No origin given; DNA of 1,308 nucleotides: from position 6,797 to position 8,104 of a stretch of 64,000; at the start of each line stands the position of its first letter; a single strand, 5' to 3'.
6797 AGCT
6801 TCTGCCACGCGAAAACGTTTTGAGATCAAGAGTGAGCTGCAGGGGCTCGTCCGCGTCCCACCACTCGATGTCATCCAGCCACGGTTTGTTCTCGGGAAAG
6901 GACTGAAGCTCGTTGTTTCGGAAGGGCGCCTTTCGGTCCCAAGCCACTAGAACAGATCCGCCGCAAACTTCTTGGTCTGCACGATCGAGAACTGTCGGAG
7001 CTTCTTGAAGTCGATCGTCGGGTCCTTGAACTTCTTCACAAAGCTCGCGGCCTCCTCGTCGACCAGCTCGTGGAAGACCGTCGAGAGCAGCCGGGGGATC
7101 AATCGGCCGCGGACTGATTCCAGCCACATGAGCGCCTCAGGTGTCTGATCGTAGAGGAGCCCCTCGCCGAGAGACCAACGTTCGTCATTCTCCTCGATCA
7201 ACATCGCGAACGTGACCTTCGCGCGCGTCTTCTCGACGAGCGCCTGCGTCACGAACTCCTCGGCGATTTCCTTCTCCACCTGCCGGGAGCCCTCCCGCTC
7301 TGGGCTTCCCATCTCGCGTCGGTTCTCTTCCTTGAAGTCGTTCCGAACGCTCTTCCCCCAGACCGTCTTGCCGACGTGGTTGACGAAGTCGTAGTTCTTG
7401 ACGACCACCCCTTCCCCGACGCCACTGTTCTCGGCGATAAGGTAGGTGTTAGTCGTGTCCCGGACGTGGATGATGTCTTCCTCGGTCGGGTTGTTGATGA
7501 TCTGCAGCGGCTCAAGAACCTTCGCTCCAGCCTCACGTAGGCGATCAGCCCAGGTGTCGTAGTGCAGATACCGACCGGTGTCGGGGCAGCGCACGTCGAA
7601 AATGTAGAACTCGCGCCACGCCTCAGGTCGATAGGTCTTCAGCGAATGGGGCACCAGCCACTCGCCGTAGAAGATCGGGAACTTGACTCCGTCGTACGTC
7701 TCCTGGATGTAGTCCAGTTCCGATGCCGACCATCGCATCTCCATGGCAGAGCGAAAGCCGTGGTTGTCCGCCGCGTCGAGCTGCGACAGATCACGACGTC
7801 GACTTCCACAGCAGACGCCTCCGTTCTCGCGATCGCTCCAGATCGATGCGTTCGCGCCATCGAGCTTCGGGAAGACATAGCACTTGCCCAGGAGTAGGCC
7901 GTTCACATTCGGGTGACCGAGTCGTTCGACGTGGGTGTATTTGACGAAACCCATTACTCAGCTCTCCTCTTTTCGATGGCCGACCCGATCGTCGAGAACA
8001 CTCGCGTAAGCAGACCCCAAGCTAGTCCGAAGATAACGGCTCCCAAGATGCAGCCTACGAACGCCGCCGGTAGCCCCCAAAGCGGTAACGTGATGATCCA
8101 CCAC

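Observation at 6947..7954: Rnl2-family RNA ligase without a visible polynucleotide kinase/phosphatase partner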

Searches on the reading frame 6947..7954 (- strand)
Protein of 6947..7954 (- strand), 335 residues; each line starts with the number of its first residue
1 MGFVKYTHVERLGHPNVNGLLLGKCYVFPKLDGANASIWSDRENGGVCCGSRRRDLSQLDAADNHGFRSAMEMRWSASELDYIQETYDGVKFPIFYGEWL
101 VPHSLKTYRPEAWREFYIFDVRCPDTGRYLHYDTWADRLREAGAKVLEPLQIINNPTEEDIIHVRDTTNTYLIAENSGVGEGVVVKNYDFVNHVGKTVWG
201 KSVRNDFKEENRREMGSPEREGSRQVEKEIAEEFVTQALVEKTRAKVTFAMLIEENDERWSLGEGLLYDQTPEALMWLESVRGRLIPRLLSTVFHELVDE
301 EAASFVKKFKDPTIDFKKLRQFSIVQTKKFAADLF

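Call 3: search_protein_families(library=pfam, proteins=[window:6947-7954:-], max_evalue=0.1)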
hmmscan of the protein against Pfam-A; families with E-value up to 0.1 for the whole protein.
window:6947-7954:- (335 aa): 2 families
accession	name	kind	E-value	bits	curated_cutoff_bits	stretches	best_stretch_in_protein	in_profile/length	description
PF09414.15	RNA_ligase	-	1.7e-15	58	27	1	26-193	4-162/171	RNA ligase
PF09156.16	Anthrax-tox_M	-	0.0023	17.8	25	1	131-167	14-50/287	Anthrax toxin lethal factor, middle domain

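Call 6: search_solved_structures(query=window:6947-7954:-, max_evalue=1, show_alignments=3)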
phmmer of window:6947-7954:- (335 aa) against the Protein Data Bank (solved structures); distinct sequences matched with E-value up to 1: 8.
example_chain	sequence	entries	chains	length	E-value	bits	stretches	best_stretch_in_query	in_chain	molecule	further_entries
4pkq_A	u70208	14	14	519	0.049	16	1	131-167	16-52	Lethal factor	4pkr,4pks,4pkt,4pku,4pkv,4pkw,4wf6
1yqy_A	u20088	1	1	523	0.05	15.9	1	131-167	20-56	Lethal factor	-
4dv8_A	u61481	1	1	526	0.051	15.9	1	131-167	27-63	Lethal factor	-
1j7n_A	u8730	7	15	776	0.073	15.4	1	131-166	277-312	Lethal Factor precursor | Lethal Factor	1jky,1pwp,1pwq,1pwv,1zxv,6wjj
1pwu_A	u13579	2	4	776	0.073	15.4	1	131-166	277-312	Lethal factor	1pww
6psn_L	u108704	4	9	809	0.079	15.3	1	131-166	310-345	Lethal factor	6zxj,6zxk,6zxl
5klq_C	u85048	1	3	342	0.56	12.5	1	82-147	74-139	Orf34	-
5klp_A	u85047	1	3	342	0.56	12.5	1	82-147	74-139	Orf34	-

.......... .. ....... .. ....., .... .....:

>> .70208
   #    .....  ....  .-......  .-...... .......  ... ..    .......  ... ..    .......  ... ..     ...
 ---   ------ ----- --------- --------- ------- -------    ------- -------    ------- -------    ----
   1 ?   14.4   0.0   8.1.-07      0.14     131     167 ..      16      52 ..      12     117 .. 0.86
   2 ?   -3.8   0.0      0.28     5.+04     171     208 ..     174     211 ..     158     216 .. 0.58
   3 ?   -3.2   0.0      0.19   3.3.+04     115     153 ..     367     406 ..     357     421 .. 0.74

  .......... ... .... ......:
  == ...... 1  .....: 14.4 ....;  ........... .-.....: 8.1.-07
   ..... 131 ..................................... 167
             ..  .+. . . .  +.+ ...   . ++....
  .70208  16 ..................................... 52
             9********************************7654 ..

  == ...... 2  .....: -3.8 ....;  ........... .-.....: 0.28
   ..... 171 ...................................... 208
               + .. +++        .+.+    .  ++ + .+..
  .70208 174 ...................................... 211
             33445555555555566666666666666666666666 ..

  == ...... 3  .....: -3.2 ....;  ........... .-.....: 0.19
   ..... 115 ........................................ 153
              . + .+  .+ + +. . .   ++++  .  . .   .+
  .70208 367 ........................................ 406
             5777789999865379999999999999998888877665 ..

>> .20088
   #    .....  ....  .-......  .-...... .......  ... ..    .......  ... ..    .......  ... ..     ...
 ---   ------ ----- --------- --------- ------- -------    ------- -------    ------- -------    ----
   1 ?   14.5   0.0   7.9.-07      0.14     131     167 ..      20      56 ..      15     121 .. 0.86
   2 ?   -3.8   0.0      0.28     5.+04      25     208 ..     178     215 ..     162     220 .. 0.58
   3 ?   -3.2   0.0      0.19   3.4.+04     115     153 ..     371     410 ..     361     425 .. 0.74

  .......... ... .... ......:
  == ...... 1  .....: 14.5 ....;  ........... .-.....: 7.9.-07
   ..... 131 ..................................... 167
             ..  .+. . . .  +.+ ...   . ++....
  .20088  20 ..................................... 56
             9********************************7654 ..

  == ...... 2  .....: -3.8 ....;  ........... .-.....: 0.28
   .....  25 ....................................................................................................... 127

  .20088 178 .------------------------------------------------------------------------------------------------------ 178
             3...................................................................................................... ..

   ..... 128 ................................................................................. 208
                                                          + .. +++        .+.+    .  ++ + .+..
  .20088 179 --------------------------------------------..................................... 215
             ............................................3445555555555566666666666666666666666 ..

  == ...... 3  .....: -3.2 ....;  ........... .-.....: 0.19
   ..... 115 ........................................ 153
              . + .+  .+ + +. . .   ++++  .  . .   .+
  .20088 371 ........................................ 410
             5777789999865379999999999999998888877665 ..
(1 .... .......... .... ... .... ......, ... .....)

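Call 7: search_protein_families(library=phrogs, proteins=[window:6947-7954:-], max_evalue=0.01)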
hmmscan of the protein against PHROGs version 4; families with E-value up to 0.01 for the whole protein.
window:6947-7954:- (335 aa): 1 family
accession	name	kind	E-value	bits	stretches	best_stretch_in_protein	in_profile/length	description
phrog_548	-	DNA, RNA and nucleotide metabolism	6.2e-36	125.2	1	1-313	1-317/341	RNA ligase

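Call 8: search_protein_families(library=ncbifam, proteins=[window:6947-7954:-], max_evalue=0.1)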
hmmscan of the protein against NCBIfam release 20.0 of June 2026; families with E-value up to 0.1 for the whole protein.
window:6947-7954:- (335 aa): 1 family
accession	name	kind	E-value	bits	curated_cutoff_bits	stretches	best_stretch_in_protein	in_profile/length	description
NF004049.0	PRK05568.1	equivalog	0.04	14.2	206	0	131-165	98-133/142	flavodoxin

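Call 9: find_homologous_proteins(query=window:6947-7954:-, max_evalue=0.001)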
Query window:6947-7954:- (335 aa): 2722 proteins with E <= 0.001 among 6111 candidates; the best 120 are listed.
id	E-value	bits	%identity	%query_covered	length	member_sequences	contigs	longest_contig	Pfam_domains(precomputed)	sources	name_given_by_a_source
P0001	2.8e-229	778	100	100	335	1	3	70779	PF09414.16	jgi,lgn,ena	-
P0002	1.6e-167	575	75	100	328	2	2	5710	PF09414.16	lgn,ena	-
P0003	2.5e-158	545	70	100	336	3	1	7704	PF09414.16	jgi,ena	-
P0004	1.1e-151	523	68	100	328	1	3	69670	PF09414.16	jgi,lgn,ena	-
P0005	1.7e-145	503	65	100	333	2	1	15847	PF09414.16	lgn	-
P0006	5.5e-143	494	65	100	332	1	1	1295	PF09414.16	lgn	-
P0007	3.1e-141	489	66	100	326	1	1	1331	PF09414.16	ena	-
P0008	2.0e-137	476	64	100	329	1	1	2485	PF09414.16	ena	-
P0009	6.8e-136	471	64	100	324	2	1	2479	PF09414.16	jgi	jgi:hypothetical protein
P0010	2.2e-133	463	64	100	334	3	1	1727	PF09414.16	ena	-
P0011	8.5e-131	454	65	100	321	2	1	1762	PF09414.16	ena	-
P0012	4.6e-124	432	61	99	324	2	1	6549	PF09414.16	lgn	-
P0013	1.2e-120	421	61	99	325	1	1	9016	PF09414.16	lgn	-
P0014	9.9e-120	418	58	100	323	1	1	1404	PF09414.16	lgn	-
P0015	1.6e-90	322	48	100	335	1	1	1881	PF09414.16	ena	-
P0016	5.9e-90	320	49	99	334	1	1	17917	PF09414.16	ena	-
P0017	3.0e-89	318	51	100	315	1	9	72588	PF09414.16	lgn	-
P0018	1.3e-88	316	50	100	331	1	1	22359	PF09414.16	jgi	jgi:hypothetical protein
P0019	2.4e-88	315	50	100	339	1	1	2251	PF09414.16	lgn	-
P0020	6.7e-88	313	50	99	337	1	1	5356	PF09414.16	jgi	-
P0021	7.3e-88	313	49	100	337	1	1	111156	PF09414.16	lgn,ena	-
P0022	9.0e-88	313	49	99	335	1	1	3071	PF09414.16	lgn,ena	-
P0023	1.4e-87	312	49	100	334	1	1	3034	PF09414.16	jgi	jgi:hypothetical protein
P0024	1.6e-87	312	50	99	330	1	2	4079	PF09414.16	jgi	jgi:hypothetical protein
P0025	1.7e-87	312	48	100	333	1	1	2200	PF09414.16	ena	-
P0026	2.0e-87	312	50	100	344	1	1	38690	PF09414.16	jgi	jgi:hypothetical protein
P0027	2.8e-87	311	48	99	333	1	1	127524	PF09414.16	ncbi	-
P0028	1.9e-86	308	47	100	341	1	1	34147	PF09414.16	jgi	-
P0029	3.5e-86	307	48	99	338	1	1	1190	PF09414.16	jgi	-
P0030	6.2e-86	307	48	99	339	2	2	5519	PF09414.16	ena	-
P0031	9.2e-86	306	47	99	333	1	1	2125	PF09414.16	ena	-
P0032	1.0e-85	306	47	99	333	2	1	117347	PF09414.16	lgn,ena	-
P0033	1.1e-85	306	50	100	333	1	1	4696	PF09414.16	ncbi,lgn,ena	-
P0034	1.3e-85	306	47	99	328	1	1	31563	PF09414.16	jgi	jgi:hypothetical protein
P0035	1.4e-85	306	50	99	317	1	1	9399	PF09414.16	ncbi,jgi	jgi:hypothetical protein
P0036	1.4e-85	305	48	100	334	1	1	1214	PF09414.16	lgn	-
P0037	3.7e-85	304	48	99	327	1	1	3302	PF09414.16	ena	-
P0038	5.1e-85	304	47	100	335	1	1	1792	PF09414.16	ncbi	-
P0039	6.0e-85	303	47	99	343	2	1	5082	PF09414.16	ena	-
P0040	8.1e-85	303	47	99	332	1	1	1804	PF09414.16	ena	-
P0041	1.4e-84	302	45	99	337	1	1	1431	PF09414.16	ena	-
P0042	1.7e-84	302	46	99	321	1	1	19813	PF09414.16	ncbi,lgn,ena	-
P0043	1.7e-84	302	48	99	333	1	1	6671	PF09414.16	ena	-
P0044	2.4e-84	301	46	100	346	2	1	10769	PF09414.16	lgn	-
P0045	3.8e-84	301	50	99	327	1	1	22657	PF09414.16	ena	-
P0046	3.9e-84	301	47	99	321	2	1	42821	PF09414.16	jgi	-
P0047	4.7e-84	301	47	100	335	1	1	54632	PF09414.16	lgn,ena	-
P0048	5.0e-84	300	49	100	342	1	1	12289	PF09414.16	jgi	jgi:hypothetical protein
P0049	6.2e-84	300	47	100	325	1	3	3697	PF09414.16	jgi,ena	-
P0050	1.2e-83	299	48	99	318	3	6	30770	PF09414.16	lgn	-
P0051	2.1e-83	298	48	100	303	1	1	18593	PF09414.16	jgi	jgi:hypothetical protein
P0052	2.1e-83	298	48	99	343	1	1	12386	PF09414.16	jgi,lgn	jgi:hypothetical protein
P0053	2.9e-83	298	49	100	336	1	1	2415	PF09414.16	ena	-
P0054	3.6e-83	298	46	99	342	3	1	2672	PF09414.16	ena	-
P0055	7.2e-83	297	49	99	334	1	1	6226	PF09414.16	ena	-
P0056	1.6e-82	296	48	100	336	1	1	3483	PF09414.16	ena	-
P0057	1.7e-82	295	47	100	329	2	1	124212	PF09414.16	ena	-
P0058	1.9e-82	295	47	99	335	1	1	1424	PF09414.16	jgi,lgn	jgi:hypothetical protein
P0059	3.0e-82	295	49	99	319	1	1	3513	PF09414.16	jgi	jgi:hypothetical protein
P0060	6.0e-82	294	48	100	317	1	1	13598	PF09414.16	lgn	-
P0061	6.0e-82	294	46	100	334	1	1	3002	PF09414.16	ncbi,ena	-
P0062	7.1e-82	293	45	100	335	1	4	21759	PF09414.16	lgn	-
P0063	7.5e-82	293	48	100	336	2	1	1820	PF09414.16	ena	-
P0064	1.2e-81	293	46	100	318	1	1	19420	PF09414.16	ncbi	-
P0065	2.1e-81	292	48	100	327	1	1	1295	PF09414.16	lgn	-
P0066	2.2e-81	292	48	99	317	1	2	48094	PF09414.16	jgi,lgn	jgi:hypothetical protein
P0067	2.4e-81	292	47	99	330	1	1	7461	PF09414.16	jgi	jgi:hypothetical protein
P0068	4.8e-81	291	46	100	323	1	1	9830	PF09414.16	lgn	-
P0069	6.3e-81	290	47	100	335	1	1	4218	PF09414.16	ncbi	-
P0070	7.4e-81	290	45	100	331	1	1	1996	PF09414.16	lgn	-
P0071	1.0e-80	290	45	100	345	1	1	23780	PF09414.16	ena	-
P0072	1.3e-80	289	45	99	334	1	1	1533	PF09414.16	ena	-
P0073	1.7e-80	289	47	100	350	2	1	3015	PF09414.16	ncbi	-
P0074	2.7e-80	288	47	100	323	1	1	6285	PF09414.16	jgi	-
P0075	3.8e-80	288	46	100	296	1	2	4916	PF09414.16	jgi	-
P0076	5.4e-80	287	46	100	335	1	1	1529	PF09414.16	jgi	jgi:hypothetical protein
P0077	9.2e-80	286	45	100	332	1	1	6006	PF09414.16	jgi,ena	-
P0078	1.3e-79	286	47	99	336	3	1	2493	PF09414.16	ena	-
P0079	1.8e-79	285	47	100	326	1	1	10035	PF09414.16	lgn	-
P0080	1.9e-79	285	48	100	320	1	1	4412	PF09414.16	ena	-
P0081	2.2e-79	285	46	99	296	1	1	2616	PF09414.16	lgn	-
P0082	3.5e-79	284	46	99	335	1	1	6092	PF09414.16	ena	-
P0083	5.3e-79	284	46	100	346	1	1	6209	PF09414.16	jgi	jgi:hypothetical protein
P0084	1.7e-78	282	46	99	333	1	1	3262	PF09414.16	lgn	-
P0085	1.7e-78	282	47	100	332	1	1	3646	PF09414.16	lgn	-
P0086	2.7e-78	282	48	99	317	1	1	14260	PF09414.16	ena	-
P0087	4.0e-78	281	47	99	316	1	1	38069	PF09414.16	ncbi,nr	ncbi:MAG: RNA ligase family protein [Halobacteriota archaeon]|nr:RNA ligase family protein [Halobact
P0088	4.1e-78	281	45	100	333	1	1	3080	PF09414.16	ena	-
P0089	4.5e-78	281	46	100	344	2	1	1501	PF09414.16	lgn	-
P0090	6.0e-78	280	46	99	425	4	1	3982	PF09414.16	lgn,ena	-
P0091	6.1e-78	280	47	100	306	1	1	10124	PF09414.16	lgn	-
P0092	1.4e-77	279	47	99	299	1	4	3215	PF09414.16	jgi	jgi:hypothetical protein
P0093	1.5e-77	279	46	100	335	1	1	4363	PF09414.16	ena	-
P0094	1.8e-77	279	45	100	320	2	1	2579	PF09414.16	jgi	jgi:hypothetical protein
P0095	2.6e-77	278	46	99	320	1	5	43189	PF09414.16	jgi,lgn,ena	-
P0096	2.8e-77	278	45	100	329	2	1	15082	PF09414.16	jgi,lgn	jgi:hypothetical protein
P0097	2.8e-77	278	45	100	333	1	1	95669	PF09414.16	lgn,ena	-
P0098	4.6e-77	278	46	100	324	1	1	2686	PF09414.16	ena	-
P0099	6.0e-77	277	45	100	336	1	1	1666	PF09414.16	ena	-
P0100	7.0e-77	277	47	99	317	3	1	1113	PF09414.16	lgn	-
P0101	7.4e-77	277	45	100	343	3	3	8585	PF09414.16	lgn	-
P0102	8.0e-77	277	46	99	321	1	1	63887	PF09414.16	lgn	-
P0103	8.9e-77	277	45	99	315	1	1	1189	PF09414.16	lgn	-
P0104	2.7e-76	275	44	99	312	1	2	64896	PF09414.16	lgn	-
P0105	4.9e-76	274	44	98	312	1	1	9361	PF09414.16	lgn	-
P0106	5.8e-76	274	46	100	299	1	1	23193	PF09414.16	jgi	jgi:hypothetical protein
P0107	7.6e-76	274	46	99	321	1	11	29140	PF09414.16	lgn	-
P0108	1.1e-75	273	47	99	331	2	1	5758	PF09414.16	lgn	-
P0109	1.3e-75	273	46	99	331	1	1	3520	PF09414.16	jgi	jgi:RNA ligase-like protein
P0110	1.4e-75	273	44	99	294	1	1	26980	PF09414.16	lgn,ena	-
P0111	1.5e-75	273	44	99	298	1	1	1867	PF09414.16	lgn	-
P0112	3.4e-75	271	44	100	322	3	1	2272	PF09414.16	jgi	jgi:hypothetical protein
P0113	3.4e-75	271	46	99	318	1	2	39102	PF09414.16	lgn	-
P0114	4.1e-75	271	44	100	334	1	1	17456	PF09414.16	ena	-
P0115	6.1e-75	271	44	99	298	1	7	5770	PF09414.16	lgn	-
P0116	7.1e-75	270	44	100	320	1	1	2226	PF09414.16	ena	-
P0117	9.2e-75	270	45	99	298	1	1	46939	PF09414.16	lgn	-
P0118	1.0e-74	270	43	100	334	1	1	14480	PF09414.16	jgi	jgi:hypothetical protein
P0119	1.2e-74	270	45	100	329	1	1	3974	PF09414.16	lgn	-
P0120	1.2e-74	270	44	99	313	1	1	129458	PF09414.16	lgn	-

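Call 10: search_dna_similar(query=window:6947-7954:-, collection=phages, mode=protein, max_rows=30)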
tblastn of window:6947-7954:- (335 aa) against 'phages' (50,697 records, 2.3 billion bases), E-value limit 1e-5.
Records with a match: 247; places in all: 247; records where one place covers at least 80% of the query: 21.
Best place of each record, by identity: <60% 247.
By first word of the organism name: Staphylococcus 181; Bacillus 37; Listeria 22; Brevibacillus 3; Cellulophaga 2; Clostridium 1; Caudoviricetes 1.
By host as written in the record: Staphylococcus aureus 74; - 29; Listeria monocytogenes 19; Staphylococcus sp. 18; Bacillus anthracis Sterne 10; Staphylococcus carnosus TM300 6; Bacillus anthracis 5; Staphylococcus 5; and 51 more.
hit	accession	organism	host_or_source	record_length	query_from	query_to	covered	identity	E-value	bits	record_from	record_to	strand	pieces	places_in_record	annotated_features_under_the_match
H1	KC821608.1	Cellulophaga phage phi19:3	Cellulophaga baltica #19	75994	1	335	100%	40.2%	3e-68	237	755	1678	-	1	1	DNA ligase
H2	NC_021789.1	Cellulophaga phage phi19:3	Cellulophaga baltica #19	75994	1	335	100%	40.2%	3e-68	237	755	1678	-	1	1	RNA ligase family protein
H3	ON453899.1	Clostridium phage Amboise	[Clostridium] innocuum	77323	1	335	100%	30.9%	8e-33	134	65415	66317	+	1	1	RNA ligase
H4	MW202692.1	Caudoviricetes sp.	Manatee Spring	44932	1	323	96%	26.9%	1e-17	90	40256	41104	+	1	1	ATP-dependent DNA ligase | putative nucleotidyltransferase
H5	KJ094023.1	Listeria phage LP-101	Listeria monocytogenes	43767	5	314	93%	26.9%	4e-9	64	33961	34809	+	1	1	putative RNA ligase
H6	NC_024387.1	Listeria phage LP-101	Listeria monocytogenes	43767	5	314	93%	26.9%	4e-9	64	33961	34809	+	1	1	RNA ligase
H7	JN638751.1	Bacillus phage G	Bacillus megaterium str. ATCC 43725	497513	5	305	90%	26.1%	2e-7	59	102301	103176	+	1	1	170: gp170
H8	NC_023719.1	Bacillus phage G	Bacillus megaterium str. ATCC 43725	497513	5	305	90%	26.1%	2e-7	59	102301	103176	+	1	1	170: RNA ligase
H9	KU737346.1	Bacillus phage Vinny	Bacillus thuringiensis subsp. kurstaki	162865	5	300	88%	25.5%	6e-6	54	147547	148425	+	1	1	putative RNA ligase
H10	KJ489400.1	Bacillus phage Hoody T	-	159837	5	300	88%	25.5%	7e-6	54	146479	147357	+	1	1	RNA ligase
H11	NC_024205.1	Bacillus phage Hoody T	-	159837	5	300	88%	25.5%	7e-6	54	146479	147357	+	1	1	RNA ligase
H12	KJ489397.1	Bacillus phage CAM003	Bacillus thuringiensis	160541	5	300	88%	25.5%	7e-6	54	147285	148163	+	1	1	RNA ligase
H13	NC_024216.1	Bacillus phage CAM003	Bacillus thuringiensis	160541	5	300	88%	25.5%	7e-6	54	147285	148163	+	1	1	RNA ligase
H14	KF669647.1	Bacillus phage BigBertha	Bacillus thuringiensis subsp. Kurstaki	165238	6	302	89%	25.2%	2e-6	55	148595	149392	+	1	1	RNA ligase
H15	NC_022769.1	Bacillus phage BigBertha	Bacillus thuringiensis subsp. Kurstaki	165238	6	302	89%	25.2%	2e-6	55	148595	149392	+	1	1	RNA ligase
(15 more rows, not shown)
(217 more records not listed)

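Call 11: find_encoding_contigs(protein=P0001, flank=10000, max_places=6)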
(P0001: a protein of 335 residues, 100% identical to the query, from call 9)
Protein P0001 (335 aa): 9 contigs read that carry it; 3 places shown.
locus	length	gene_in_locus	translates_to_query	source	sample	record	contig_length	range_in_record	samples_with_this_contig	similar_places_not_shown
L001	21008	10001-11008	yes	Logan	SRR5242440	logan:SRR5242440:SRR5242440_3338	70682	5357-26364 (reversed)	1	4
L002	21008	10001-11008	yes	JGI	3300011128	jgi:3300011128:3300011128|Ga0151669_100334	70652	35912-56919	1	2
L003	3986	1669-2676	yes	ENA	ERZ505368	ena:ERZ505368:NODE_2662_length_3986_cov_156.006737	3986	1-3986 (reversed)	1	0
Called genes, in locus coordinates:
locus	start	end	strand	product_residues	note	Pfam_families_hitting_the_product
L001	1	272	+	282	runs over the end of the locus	PF00303:Thymidylat_synt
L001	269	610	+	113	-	-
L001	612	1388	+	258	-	-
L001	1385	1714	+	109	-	-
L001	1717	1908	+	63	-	-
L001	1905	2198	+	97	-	-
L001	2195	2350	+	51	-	-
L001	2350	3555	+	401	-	-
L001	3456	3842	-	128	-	-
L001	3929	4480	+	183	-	PF18757:Nmad5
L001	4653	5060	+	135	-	-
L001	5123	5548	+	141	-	-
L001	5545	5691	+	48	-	-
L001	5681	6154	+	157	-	-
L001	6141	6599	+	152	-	-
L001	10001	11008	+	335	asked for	PF09414:RNA_ligase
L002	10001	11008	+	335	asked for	PF09414:RNA_ligase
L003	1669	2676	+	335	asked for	PF09414:RNA_ligase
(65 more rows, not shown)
